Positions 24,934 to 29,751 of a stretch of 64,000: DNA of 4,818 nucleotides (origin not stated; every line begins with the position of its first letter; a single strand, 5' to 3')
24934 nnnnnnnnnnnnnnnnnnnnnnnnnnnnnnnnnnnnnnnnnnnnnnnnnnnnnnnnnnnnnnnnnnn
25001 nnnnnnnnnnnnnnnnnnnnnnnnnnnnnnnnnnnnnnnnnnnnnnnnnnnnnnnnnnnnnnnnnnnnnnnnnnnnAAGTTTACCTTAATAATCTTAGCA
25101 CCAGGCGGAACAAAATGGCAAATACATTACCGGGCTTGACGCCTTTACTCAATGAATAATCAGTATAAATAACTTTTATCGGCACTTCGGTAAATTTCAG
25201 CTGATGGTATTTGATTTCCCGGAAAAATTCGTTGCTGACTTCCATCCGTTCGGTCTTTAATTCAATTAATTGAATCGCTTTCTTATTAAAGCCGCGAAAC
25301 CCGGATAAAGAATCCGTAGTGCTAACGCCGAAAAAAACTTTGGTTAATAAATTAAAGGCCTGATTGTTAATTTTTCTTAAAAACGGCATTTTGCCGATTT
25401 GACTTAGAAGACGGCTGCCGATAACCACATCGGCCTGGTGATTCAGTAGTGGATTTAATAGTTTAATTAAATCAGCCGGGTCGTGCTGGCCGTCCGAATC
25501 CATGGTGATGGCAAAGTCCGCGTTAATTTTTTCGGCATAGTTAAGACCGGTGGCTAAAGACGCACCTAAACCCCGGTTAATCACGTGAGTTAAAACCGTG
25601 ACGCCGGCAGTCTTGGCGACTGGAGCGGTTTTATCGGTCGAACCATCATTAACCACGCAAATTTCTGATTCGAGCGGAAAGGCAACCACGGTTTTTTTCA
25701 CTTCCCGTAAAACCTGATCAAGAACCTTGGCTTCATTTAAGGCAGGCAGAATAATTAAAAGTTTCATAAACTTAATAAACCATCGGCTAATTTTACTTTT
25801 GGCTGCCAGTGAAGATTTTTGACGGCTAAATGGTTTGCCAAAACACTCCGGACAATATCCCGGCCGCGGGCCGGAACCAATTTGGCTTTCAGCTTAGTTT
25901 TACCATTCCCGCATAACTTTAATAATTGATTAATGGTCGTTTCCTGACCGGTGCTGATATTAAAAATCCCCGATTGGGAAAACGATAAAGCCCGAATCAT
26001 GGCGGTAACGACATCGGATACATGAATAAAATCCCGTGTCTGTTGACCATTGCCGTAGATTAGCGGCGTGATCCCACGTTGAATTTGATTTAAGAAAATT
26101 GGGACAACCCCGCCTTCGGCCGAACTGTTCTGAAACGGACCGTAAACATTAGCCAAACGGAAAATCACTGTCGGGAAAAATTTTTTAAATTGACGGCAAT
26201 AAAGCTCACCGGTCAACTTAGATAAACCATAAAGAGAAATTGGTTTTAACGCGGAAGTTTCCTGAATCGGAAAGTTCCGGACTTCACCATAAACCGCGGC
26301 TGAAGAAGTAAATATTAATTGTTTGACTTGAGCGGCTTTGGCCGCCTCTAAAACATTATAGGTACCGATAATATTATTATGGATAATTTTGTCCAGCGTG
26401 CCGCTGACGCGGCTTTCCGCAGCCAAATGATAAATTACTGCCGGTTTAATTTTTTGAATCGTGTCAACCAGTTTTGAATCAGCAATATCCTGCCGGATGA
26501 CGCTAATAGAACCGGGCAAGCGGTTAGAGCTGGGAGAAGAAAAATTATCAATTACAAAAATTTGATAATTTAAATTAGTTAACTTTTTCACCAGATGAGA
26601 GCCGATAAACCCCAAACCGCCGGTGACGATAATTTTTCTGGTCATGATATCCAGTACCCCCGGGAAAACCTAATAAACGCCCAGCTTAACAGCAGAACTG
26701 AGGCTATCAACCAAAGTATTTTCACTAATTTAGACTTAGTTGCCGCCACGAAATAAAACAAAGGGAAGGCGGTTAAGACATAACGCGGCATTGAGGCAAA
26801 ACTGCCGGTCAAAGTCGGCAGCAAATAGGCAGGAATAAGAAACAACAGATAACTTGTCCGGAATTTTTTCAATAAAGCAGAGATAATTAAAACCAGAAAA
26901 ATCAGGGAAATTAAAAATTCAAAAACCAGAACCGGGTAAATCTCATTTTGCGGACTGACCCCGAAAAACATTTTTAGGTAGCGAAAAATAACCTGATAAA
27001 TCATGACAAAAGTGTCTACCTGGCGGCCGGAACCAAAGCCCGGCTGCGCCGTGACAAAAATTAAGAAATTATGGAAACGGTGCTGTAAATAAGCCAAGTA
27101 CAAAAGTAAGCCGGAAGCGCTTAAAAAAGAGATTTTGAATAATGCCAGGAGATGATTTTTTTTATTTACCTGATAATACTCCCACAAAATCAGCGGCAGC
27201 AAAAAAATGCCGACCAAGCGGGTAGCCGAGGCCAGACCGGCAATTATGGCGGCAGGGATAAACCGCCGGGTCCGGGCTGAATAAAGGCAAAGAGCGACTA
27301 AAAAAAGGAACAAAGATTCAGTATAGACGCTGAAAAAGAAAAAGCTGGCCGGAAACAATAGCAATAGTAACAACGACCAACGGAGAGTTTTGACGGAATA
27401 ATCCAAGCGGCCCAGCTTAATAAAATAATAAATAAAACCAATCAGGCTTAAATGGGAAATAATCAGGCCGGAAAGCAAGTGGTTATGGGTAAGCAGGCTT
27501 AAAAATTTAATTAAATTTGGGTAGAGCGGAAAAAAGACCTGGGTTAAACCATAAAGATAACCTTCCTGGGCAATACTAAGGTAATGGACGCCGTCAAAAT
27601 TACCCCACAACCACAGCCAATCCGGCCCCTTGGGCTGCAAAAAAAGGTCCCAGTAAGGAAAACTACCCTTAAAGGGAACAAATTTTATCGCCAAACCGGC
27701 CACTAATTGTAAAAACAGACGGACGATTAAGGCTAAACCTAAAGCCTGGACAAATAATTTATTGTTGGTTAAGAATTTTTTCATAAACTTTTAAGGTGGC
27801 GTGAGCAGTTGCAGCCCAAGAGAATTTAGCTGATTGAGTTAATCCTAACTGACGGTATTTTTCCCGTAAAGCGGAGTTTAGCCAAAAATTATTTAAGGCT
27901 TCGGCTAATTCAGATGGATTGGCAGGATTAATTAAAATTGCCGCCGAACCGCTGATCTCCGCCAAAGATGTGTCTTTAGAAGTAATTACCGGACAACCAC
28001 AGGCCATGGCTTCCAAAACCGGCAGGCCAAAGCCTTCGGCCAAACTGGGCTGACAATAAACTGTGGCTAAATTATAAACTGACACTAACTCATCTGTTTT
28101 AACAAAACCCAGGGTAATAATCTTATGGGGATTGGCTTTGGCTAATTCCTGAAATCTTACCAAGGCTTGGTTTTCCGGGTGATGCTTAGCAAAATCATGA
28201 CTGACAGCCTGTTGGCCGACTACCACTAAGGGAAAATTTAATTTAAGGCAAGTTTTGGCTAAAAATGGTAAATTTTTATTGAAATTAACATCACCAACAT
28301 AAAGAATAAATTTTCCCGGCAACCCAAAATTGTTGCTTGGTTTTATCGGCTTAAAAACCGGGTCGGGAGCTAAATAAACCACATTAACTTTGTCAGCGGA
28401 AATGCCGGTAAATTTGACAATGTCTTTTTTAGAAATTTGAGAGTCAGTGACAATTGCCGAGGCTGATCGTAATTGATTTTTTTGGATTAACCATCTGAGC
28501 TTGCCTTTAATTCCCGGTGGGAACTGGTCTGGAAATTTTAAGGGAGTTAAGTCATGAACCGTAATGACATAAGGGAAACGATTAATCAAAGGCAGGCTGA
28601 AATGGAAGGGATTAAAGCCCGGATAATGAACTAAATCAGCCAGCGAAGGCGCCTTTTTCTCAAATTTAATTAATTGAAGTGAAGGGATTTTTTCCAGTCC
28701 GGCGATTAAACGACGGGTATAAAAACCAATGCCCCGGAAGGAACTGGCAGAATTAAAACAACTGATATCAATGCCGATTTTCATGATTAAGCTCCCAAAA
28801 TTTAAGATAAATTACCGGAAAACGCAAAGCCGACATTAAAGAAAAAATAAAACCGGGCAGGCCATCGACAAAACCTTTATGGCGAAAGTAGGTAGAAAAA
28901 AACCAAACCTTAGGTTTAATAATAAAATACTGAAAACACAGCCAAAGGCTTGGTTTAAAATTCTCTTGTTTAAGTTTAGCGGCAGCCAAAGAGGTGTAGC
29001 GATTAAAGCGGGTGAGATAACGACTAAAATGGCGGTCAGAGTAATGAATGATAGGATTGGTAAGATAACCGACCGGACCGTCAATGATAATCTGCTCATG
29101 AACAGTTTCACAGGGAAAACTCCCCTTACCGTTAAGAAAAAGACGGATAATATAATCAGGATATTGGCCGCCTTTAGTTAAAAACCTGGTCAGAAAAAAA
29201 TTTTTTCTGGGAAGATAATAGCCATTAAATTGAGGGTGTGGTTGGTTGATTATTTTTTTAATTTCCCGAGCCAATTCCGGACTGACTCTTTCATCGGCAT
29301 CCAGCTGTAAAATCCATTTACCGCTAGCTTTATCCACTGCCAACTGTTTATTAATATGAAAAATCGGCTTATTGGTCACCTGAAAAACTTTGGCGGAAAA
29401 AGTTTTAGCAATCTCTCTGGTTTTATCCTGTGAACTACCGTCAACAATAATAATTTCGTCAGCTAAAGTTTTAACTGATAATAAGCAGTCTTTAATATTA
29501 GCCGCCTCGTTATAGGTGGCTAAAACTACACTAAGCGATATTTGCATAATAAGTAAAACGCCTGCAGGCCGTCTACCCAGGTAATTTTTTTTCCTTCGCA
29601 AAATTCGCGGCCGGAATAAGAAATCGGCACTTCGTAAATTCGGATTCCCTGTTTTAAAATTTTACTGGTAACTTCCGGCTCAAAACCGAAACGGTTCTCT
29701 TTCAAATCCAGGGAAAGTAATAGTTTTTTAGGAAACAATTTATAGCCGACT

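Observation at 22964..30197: Three DPM1-like polyprenol-phosphate sugar synthases plus a DUF2304 protein within 7 kb, with a further copy at 50338-51081 and a partial one at 63820-64000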

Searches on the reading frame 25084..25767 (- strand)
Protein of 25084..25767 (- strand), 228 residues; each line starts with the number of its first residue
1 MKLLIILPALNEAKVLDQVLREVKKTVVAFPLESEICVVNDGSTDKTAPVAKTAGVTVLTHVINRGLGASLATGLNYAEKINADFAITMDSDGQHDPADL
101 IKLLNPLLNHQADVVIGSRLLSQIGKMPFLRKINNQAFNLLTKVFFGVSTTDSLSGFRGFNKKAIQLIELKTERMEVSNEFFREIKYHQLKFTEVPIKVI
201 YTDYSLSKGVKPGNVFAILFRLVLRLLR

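Call 7: search_protein_families(library=pfam, proteins=[window:25084-25767:-], max_evalue=0.001)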
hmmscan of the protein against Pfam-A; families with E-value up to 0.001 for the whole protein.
window:25084-25767:- (228 aa): 2 families
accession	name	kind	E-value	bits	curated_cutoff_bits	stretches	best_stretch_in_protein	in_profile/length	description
PF00535.33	Glycos_transf_2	-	3e-26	92.8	23.3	1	5-165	2-164/168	Glycosyl transferase family 2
PF13641.12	Glyco_tranf_2_3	-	2.5e-05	24.9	27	1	4-147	4-141/230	Glycosyltransferase like family 2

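Call 8: search_protein_families(library=ncbifam, proteins=[window:25084-25767:-], max_evalue=0.001)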
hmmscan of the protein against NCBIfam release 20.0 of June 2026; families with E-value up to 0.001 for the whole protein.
window:25084-25767:- (228 aa): 15 families
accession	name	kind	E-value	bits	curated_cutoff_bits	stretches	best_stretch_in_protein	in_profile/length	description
NF058614.1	PPMAGASynPpgS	equivalog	5.5e-42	143.7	370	1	4-224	3-221/226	polyprenyl-phospho-N-acetylgalactosaminyl synthase PpgS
TIGR04182.1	glyco_TIGR04182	equivalog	1.7e-29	103.1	325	1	4-198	3-189/293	S-layer glycoprotein N-glycosyltransferase AglJ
NF041391.1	DPhHxTase_Halo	equivalog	2.4e-19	69.2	375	1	9-198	3-182/213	dolichyl-phosphate hexose transferase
NF047588.1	GlcsyltransPgfSStrep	equivalog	2e-14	53.5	500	1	1-187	1-186/308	glycosyltransferase PgfS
NF007986.1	PRK10714.1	equivalog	8e-11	41.5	529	1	2-168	7-172/316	undecaprenyl-phosphate 4-deoxy-4-formamido-L-arabinose transferase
NF010496.0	PRK13915.1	equivalog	1.3e-10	40.8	262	1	4-111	34-146/307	glucosyl-3-phosphoglycerate synthase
TIGR04283.1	glyco_like_mftF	equivalog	1.8e-08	34.2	182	1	5-77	3-70/221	TIGR04283 family arsenosugar biosynthesis glycosyltransferase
NF041875.1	EPS_EpsD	equivalog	1.6e-06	27.8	370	1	5-134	3-132/325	exopolysaccharide biosynthesis glycosyltransferase EpsD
TIGR03937.1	PgaC_IcaA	equivalog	1.6e-06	27.4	422.3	1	4-107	48-150/407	poly-beta-1,6-N-acetyl-D-glucosamine synthase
TIGR03469.1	HpnB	hypoth_equivalog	3e-06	26.5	379.25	1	3-114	46-167/386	hopene-associated glycosyltransferase HpnB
TIGR03965.1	mycofact_glyco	equivalog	9.7e-05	21.4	280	1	5-122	78-193/467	mycofactocin biosynthesis glycosyltransferase MftF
NF007482.0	PRK10073.1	equivalog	0.00013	21.1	423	1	2-114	7-117/334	glycosyltransferase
NF041865.1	EpsU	equivalog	0.00016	20.8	700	1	2-104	40-143/394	exopolysaccharide biosynthesis GT2 family glycosyltransferase EpsU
TIGR01556.1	rhamnosyltran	subfamily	0.00069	18.9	200.55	1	28-123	15-115/281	rhamnosyltransferase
NF047683.1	TeichurnBiosyTuaG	equivalog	0.00095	18.9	400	0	4-112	9-116/252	teichuronic acid biosynthesis protein TuaG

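Call 17: search_solved_structures(query=window:25084-25767:-, max_evalue=0.001, show_alignments=1)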
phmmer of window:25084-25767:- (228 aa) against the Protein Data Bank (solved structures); distinct sequences matched with E-value up to 0.001: 8.
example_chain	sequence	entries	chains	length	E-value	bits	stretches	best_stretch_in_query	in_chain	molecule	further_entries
5mlz_A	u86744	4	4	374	6e-13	52.3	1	1-198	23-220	Dolichol monophosphate mannose synthase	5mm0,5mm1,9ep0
9bhc_C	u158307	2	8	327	6.9e-07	32.5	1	2-165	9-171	Undecaprenyl-phosphate 4-deoxy-4-formamido-L-arabinose transferase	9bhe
8vxh_A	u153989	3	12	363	9e-07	32.2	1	2-165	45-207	Undecaprenyl-phosphate 4-deoxy-4-formamido-L-arabinose transferase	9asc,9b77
9hwj_A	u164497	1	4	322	1.2e-06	31.7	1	2-117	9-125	Undecaprenyl-phosphate 4-deoxy-4-formamido-L-arabinose transferase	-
6p61_A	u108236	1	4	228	2.5e-06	30.7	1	5-111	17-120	Glycosyltransferase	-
5eke_A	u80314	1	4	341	7.2e-06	29.2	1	2-189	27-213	Uncharacterized glycosyltransferase sll0501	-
5ekp_C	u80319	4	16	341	7.2e-06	29.2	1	2-189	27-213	Uncharacterized glycosyltransferase sll0501 | Glycosyltransferase sll0501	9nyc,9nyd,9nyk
9nye_A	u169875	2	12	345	7.5e-06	29.2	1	2-189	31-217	Glycosyltransferase sll0501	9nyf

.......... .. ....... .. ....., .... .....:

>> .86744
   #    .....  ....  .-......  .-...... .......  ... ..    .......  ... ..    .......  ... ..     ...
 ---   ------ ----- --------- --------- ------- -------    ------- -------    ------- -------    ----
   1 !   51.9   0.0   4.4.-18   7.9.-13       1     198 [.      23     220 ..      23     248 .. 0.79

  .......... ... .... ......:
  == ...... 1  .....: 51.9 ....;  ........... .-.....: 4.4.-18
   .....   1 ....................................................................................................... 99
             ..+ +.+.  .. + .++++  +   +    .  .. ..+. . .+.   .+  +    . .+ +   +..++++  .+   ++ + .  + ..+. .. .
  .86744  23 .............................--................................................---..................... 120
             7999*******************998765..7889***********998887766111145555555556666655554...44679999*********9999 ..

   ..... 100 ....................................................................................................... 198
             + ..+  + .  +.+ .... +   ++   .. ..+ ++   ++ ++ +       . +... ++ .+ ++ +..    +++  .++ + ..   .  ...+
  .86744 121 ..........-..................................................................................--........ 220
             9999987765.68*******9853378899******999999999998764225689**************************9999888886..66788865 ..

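Call 55: find_homologous_proteins(query=window:25084-25767:-, max_evalue=1e-10)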
Query window:25084-25767:- (228 aa): 2904 proteins with E <= 1e-10 among 4033 candidates; the best 120 are listed.
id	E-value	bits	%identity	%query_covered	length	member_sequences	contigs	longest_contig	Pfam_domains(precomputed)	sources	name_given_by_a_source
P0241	1.4e-141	487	100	100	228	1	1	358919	PF13641.13,PF00535.33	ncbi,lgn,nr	ncbi:MAG: glycosyltransferase family 2 protein [Candidatus Beckwithbacteria bacterium]|nr:glycosyltr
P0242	9.8e-110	383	79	100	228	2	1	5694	PF13641.13,PF00535.33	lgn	-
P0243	1.2e-109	383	79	96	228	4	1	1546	PF13641.13,PF00535.33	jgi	-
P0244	1.6e-108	379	78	100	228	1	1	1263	PF13641.13,PF00535.33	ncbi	-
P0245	1.8e-108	379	78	96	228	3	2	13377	PF13641.13,PF00535.33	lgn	-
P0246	2.4e-108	379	77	96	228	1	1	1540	PF00535.33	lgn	-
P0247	4.6e-108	378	76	96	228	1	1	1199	PF00535.33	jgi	-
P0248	8.3e-108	377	78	100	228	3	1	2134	PF00535.33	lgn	-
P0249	3.6e-107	375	77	100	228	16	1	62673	PF13641.13,PF00535.33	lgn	-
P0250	5.7e-107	374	77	100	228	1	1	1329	PF00535.33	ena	-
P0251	1.1e-105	370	75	96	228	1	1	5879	PF00535.33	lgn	-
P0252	4.0e-105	368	77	96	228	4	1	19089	PF00535.33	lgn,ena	-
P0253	1.5e-104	366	76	100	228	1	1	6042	PF13641.13,PF00535.33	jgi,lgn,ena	-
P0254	1.9e-104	366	75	100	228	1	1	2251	PF13641.13,PF00535.33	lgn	-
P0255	2.1e-104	366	76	100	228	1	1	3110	PF13641.13,PF00535.33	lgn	-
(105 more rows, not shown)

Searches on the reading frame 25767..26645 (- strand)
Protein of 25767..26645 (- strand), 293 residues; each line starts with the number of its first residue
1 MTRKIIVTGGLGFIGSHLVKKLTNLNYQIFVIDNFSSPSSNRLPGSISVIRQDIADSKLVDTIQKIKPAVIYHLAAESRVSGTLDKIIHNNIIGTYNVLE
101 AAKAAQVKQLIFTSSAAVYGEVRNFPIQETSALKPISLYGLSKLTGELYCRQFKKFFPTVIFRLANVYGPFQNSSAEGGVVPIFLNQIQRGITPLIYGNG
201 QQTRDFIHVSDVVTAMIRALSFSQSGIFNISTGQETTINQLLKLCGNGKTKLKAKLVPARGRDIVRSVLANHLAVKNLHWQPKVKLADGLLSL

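Call 7: search_protein_families(library=pfam, proteins=[window:25767-26645:-], max_evalue=0.001)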
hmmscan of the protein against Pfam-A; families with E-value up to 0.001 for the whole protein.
window:25767-26645:- (293 aa): 7 families
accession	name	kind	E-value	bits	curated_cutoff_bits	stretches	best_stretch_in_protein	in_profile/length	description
PF01370.27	Epimerase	-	1.1e-56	192.5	20.9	1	5-230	1-239/240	NAD dependent epimerase/dehydratase family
PF16363.11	GDP_Man_Dehyd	-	4.2e-52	178.1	27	1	6-289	1-328/332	GDP-mannose 4,6 dehydratase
PF01073.25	3Beta_HSD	-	7.2e-22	78.2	22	1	6-220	1-229/280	3-beta hydroxysteroid dehydrogenase/isomerase family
PF02719.21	Polysacc_synt_2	-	5.3e-21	75.5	20.2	1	5-243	1-241/293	Polysaccharide biosynthesis protein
PF04321.23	RmlD_sub_bind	-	9.8e-18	64.7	27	1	4-172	2-156/287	RmlD substrate binding domain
PF07993.18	NAD_binding_4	-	1.9e-17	63.7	20.1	1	69-216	90-258/258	Male sterility protein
PF13460.12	NAD_binding_10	-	8.1e-09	36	27.2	1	9-133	1-117/184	NAD(P)H-binding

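Call 8: search_protein_families(library=ncbifam, proteins=[window:25767-26645:-], max_evalue=0.001)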
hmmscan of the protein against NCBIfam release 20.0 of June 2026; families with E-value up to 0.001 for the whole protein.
window:25767-26645:- (293 aa): 32 families (the best 25 are shown)
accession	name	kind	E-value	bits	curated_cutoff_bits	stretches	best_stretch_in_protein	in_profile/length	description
TIGR01179.1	galE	equivalog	2.1e-43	148.5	262.3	1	4-285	1-312/332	UDP-glucose 4-epimerase GalE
TIGR01181.1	dTDP_gluc_dehyt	equivalog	7.6e-43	146.8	365.1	1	4-290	1-304/321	dTDP-glucose 4,6-dehydratase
TIGR02197.1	heptose_epim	equivalog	1.3e-35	123.1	274.6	1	5-244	1-255/316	ADP-glyceromanno-heptose 6-epimerase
TIGR04180.1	EDH_00030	hypoth_equivalog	6.7e-35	120.6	475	1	5-247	1-254/297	NAD-dependent 4,6-dehydratase LegB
NF008360.0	PRK11150.1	equivalog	9.9e-24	84.1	452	1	5-240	2-245/310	ADP-glyceromanno-heptose 6-epimerase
NF007956.0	PRK10675.1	subfamily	2.6e-23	82.7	394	1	4-282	2-314/338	UDP-glucose 4-epimerase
NF007582.0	PRK10217.1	equivalog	5.5e-23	81.6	698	1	3-235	2-256/355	dTDP-glucose 4,6-dehydratase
NF011728.1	PRK15181.1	equivalog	5.1e-22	78.3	760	1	3-249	16-282/348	Vi polysaccharide biosynthesis UDP-N-acetylglucosaminuronic acid C-4 epimerase TviC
NF007490.0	PRK10084.1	subfamily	1e-20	74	649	1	4-235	2-263/361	dTDP-glucose 4,6-dehydratase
NF047922.1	GDPFucSynFcl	equivalog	1.2e-19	71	500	1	3-291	3-295/308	GDP-L-fucose synthase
NF043036.1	ErythonDh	equivalog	6.8e-19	68.2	325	1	4-154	2-164/321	D-erythronate dehydrogenase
TIGR03466.1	HpnA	hypoth_equivalog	7.6e-19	67.8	367.65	1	4-245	2-242/327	hopanoid-associated sugar epimerase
NF042422.1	oxyalk_red_OleD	equivalog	4.4e-16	59.2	580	1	4-122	2-117/329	2-alkyl-3-oxoalkanoate reductase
TIGR01472.1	gmd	equivalog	4.8e-16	58.9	415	1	51-245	60-264/342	GDP-mannose 4,6-dehydratase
TIGR01777.1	yfcH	hypoth_equivalog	6.6e-16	58.7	207.35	1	5-259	1-251/292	TIGR01777 family oxidoreductase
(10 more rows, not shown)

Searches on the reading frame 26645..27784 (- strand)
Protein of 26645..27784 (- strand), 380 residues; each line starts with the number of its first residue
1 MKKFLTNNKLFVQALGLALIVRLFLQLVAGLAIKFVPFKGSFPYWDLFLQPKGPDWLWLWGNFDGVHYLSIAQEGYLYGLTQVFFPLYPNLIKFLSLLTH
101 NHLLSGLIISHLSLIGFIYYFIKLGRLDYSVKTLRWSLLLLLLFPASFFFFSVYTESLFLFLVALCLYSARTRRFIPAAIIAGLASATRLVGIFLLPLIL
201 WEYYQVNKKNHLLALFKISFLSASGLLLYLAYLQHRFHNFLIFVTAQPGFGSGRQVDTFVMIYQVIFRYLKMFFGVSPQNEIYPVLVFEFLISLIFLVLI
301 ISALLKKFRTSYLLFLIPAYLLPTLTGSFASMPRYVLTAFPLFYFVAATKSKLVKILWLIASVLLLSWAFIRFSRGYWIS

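Call 7: search_protein_families(library=pfam, proteins=[window:26645-27784:-], max_evalue=0.001)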
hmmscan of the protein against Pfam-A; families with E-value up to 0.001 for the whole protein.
window:26645-27784:- (380 aa): 1 family
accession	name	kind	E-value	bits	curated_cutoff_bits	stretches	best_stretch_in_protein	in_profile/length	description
PF04188.19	Mannosyl_trans2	-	8.9e-05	22.4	22.4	1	61-235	59-253/443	Mannosyltransferase (PIG-V)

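Call 8: search_protein_families(library=ncbifam, proteins=[window:26645-27784:-], max_evalue=0.001)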
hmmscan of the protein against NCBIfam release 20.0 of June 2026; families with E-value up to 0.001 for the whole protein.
window:26645-27784:- (380 aa): 0 families

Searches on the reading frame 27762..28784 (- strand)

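Call 12: search_protein_families(library=pfam, proteins=[window:27762-28784:-], max_evalue=0.01)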
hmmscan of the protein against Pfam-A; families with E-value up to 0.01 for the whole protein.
window:27762-28784:- (341 aa): 6 families
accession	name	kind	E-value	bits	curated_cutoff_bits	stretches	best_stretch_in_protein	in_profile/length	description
PF00534.26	Glycos_transf_1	-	3.2e-26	92.3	26.4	1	147-312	5-167/172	Glycosyl transferases group 1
PF13692.12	Glyco_trans_1_4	-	1.1e-22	81.2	27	1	158-300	2-139/142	Glycosyl transferases group 1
PF13439.12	Glyco_transf_4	-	1.3e-09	38.8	28.5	1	49-138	73-164/170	Glycosyltransferase Family 4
PF20706.3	GT4-conflict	-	2.6e-07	30.4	26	1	213-277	254-319/385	Family 4 Glycosyltransferase in conflict systems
PF13524.12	Glyco_trans_1_2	-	4.9e-07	30.2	25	1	214-328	27-140/144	Glycosyl transferase-like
PF13579.12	Glyco_trans_4_4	-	6.7e-05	23.7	29.7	1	50-137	73-156/158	Glycosyl transferase 4-like domain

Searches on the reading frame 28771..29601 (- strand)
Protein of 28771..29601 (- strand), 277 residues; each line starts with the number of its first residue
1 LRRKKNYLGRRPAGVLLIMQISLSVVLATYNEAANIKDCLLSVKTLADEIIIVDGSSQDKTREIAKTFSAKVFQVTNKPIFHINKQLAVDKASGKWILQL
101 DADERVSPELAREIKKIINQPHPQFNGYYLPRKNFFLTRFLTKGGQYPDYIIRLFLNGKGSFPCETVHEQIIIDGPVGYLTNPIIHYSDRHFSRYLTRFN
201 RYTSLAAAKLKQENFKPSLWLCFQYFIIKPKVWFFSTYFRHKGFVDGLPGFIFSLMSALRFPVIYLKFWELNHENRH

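Call 7: search_protein_families(library=pfam, proteins=[window:28771-29601:-], max_evalue=0.001)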
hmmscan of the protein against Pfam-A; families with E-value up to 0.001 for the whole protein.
window:28771-29601:- (277 aa): 2 families
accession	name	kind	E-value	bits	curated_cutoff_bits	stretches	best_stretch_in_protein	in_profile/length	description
PF00535.33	Glycos_transf_2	-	7.6e-19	68.7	23.3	1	24-122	1-107/168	Glycosyl transferase family 2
PF13704.12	Glyco_tranf_2_4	-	4e-05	24.5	27.5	1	31-104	2-82/98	Glycosyl transferase family 2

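Call 8: search_protein_families(library=ncbifam, proteins=[window:28771-29601:-], max_evalue=0.001)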
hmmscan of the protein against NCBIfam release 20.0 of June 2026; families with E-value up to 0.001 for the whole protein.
window:28771-29601:- (277 aa): 13 families
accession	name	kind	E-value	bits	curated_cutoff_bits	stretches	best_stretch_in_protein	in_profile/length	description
TIGR04283.1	glyco_like_mftF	equivalog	6e-15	55.4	182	1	23-126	1-105/221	TIGR04283 family arsenosugar biosynthesis glycosyltransferase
TIGR04195.1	S_glycosyl_SunS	equivalog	1.6e-09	37.1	350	1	25-117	61-154/421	SunS family peptide S-glycosyltransferase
NF007482.0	PRK10073.1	equivalog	3.5e-08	32.8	423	1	22-117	7-109/334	glycosyltransferase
TIGR04182.1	glyco_TIGR04182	equivalog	2.2e-07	30.5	325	1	24-113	3-92/293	S-layer glycoprotein N-glycosyltransferase AglJ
NF047683.1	TeichurnBiosyTuaG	equivalog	4.2e-07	29.9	400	1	20-117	5-111/252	teichuronic acid biosynthesis protein TuaG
NF041875.1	EPS_EpsD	equivalog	4.5e-07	29.6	370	1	23-112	1-98/325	exopolysaccharide biosynthesis glycosyltransferase EpsD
NF010496.0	PRK13915.1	equivalog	5.9e-07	28.8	262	1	21-75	31-91/307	glucosyl-3-phosphoglycerate synthase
NF045692.1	OglycostaseCruG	equivalog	6.4e-07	28.6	600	1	22-118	42-152/386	2'-O-glycosyltransferase CruG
NF050050.1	ProtGlycPglI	equivalog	1.5e-06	27.8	500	1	22-116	3-106/306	GalNAc(5)-diNAcBac-PP-undecaprenol beta-1,3-glucosyltransferase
NF038302.1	EPS_HpsE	equivalog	1.8e-06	27.2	300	1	22-117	2-110/307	hormogonium polysaccharide biosynthesis glycosyltransferase HpsE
NF041391.1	DPhHxTase_Halo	equivalog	5.1e-06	25.6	375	1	28-120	2-95/213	dolichyl-phosphate hexose transferase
NF058614.1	PPMAGASynPpgS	equivalog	5.1e-05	22.8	370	1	25-73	4-52/226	polyprenyl-phospho-N-acetylgalactosaminyl synthase PpgS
TIGR03937.1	PgaC_IcaA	equivalog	0.00014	20.9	422.3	1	22-75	46-102/407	poly-beta-1,6-N-acetyl-D-glucosamine synthase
